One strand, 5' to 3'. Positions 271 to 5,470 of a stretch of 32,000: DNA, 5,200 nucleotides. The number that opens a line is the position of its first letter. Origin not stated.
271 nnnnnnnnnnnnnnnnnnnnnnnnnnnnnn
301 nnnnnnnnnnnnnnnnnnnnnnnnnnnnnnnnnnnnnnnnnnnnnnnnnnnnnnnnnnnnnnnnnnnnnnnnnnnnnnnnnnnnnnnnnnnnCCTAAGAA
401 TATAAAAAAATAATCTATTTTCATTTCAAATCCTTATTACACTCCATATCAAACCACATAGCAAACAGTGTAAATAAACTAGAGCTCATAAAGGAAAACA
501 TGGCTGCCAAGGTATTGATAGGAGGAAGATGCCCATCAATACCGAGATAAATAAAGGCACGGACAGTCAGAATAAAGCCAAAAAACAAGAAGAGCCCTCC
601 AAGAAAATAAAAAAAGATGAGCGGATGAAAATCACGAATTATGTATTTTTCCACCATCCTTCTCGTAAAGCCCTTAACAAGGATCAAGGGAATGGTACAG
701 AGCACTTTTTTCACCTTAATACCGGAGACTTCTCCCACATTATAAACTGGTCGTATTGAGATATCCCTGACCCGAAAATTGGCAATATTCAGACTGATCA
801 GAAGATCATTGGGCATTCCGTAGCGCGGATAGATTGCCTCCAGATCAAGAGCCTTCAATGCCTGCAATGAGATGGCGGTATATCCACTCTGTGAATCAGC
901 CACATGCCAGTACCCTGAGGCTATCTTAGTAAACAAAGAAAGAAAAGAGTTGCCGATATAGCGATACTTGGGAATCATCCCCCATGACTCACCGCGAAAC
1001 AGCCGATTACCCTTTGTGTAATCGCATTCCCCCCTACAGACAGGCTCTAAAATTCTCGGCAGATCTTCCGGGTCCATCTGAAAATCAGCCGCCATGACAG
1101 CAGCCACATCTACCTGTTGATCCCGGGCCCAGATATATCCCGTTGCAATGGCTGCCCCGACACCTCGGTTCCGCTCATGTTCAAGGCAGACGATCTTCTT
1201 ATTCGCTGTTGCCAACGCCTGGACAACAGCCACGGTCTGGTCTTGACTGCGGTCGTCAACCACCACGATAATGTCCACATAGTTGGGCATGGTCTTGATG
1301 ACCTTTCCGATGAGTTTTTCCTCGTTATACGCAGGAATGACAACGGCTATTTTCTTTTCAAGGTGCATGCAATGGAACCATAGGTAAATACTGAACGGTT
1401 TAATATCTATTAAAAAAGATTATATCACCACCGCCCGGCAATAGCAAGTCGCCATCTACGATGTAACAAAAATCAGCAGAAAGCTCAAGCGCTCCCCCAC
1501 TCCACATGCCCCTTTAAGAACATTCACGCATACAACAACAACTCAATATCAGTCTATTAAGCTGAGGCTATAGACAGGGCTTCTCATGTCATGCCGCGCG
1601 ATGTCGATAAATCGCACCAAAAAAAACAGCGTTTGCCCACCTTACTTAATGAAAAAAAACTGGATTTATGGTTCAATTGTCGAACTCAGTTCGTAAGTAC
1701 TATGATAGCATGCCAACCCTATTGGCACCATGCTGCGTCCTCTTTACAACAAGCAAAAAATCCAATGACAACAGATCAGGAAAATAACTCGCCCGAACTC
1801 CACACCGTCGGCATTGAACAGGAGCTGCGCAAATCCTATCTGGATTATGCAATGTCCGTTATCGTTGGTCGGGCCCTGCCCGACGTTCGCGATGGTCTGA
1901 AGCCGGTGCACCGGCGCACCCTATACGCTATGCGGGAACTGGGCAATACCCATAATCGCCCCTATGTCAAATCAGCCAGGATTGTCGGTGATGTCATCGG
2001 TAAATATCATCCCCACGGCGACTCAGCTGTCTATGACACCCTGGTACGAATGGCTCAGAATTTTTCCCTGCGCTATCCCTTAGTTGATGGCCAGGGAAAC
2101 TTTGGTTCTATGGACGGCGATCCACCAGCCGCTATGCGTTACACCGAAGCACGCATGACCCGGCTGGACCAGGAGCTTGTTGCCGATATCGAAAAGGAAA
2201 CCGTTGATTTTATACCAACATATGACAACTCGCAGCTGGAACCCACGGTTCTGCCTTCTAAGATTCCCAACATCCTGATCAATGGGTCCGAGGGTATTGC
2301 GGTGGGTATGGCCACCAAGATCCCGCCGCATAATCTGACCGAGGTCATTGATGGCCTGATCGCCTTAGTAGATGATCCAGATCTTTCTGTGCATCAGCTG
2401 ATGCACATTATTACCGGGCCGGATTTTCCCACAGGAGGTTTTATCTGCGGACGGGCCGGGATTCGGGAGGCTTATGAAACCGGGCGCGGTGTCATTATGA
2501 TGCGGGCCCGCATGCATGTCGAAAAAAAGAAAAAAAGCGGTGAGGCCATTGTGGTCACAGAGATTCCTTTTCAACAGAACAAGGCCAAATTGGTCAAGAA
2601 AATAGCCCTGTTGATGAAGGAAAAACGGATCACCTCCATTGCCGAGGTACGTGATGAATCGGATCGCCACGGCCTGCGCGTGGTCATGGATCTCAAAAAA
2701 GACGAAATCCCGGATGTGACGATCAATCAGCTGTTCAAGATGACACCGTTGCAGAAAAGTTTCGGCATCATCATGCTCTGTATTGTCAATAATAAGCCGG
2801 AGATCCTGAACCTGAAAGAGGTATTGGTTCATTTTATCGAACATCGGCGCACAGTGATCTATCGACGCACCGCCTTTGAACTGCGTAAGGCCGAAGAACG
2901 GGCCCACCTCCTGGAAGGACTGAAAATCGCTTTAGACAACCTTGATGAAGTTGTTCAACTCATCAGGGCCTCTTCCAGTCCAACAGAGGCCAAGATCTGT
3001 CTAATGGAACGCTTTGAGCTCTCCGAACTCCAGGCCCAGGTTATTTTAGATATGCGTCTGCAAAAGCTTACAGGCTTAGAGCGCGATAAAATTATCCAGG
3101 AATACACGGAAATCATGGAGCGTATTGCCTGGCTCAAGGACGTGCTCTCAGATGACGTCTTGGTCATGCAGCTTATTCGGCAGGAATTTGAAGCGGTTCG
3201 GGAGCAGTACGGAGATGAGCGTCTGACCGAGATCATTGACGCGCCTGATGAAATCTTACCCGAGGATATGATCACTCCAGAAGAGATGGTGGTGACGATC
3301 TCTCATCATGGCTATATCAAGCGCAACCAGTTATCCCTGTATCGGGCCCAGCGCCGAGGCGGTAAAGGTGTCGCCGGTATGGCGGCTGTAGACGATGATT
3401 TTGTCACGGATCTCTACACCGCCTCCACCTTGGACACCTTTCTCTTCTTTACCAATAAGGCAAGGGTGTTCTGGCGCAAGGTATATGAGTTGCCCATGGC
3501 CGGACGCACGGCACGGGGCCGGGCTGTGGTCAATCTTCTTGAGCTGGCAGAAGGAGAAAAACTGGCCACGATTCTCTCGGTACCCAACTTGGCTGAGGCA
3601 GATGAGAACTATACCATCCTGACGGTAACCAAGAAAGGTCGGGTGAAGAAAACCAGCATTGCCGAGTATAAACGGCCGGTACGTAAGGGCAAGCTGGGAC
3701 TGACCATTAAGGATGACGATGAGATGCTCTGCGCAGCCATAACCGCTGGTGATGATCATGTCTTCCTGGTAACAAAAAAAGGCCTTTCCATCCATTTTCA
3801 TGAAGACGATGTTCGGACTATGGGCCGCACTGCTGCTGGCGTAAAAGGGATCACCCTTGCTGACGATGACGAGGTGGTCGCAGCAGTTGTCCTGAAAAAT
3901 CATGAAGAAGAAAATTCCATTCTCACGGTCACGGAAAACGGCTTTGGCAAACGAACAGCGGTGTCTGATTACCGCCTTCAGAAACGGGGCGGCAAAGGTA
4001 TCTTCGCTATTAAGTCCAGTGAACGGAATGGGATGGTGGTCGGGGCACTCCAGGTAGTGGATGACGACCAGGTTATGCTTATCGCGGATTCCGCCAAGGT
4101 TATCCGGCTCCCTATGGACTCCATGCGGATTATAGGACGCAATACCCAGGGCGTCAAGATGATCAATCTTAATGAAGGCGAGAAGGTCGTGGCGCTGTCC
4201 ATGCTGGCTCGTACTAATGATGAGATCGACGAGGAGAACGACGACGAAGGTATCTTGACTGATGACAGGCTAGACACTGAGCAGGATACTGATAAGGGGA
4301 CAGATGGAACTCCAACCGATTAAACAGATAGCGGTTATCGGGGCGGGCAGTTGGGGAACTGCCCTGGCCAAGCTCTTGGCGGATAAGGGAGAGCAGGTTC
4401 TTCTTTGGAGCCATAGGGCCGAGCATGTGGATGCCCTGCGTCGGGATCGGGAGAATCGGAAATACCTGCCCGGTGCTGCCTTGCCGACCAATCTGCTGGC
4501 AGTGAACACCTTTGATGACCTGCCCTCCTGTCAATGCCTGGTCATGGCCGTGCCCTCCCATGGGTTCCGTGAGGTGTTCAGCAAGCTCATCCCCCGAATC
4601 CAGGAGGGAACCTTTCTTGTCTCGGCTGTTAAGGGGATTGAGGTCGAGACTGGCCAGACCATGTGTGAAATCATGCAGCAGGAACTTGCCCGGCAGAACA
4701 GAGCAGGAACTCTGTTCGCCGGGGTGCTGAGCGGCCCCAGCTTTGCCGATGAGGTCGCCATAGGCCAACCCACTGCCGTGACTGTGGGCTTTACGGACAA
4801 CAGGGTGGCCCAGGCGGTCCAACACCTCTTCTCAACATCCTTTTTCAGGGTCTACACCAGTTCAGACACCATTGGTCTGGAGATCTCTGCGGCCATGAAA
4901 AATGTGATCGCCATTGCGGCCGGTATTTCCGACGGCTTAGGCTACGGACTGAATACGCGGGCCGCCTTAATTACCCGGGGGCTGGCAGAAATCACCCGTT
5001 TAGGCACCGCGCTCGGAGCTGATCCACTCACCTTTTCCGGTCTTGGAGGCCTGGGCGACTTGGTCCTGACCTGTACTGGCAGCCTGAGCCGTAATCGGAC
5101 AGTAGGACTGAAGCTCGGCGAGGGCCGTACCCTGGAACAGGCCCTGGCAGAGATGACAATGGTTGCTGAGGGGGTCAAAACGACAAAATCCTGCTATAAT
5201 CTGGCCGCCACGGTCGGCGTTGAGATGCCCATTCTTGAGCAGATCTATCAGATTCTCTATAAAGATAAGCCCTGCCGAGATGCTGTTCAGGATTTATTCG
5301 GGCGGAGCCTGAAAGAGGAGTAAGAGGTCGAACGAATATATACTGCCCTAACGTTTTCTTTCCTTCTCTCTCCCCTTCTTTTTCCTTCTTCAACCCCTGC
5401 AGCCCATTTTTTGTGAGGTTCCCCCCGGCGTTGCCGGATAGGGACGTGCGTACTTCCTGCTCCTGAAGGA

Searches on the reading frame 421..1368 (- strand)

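Call 36: search_protein_families(library=pfam, proteins=[window:421-1368:-], max_evalue=0.00001)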
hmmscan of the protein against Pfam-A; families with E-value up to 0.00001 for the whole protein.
window:421-1368:- (315 aa): 2 families
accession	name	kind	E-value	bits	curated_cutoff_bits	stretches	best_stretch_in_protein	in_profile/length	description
PF00535.33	Glycos_transf_2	-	1.9e-24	86.9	23.3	1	9-173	2-166/168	Glycosyl transferase family 2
PF13641.12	Glyco_tranf_2_3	-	3.1e-06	27.8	27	1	7-108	3-109/230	Glycosyltransferase like family 2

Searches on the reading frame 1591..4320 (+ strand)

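Call 36: search_protein_families(library=pfam, proteins=[window:1591-4320:+], max_evalue=0.00001)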
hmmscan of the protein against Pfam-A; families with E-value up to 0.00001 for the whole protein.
window:1591-4320:+ (910 aa): 2 families
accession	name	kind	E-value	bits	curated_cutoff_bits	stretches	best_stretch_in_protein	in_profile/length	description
PF00521.26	DNA_topoisoIV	-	2.7e-164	547.6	31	1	94-533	1-431/432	DNA gyrase/topoisomerase IV, subunit A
PF03989.18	DNA_gyraseA_C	-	2.7e-65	216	27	5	722-768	1-47/48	DNA gyrase C-terminal domain, beta-propeller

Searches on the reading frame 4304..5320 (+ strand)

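Call 36: search_protein_families(library=pfam, proteins=[window:4304-5320:+], max_evalue=0.00001)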
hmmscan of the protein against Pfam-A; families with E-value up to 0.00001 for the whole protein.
window:4304-5320:+ (339 aa): 5 families
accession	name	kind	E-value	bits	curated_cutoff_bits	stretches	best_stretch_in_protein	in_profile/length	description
PF07479.19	NAD_Gly3P_dh_C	-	3.6e-57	193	25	1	188-329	1-142/142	NAD-dependent glycerol-3-phosphate dehydrogenase C-terminus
PF01210.29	NAD_Gly3P_dh_N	-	6.7e-47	159.8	23.1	1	8-168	1-157/158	NAD-dependent glycerol-3-phosphate dehydrogenase N-terminus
PF20618.3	GPD_NAD_C_bact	-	5.8e-24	84.9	27.6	1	249-314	2-66/66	Bacterial GPD, NAD-dependent C-terminal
PF02558.23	ApbA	-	1.4e-08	34.9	22.2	1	9-124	1-113/150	Ketopantoate reductase PanE/ApbA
PF03807.23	F420_oxidored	-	5e-07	30.7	21.6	1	8-110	1-93/94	NADP oxidoreductase coenzyme F420-dependent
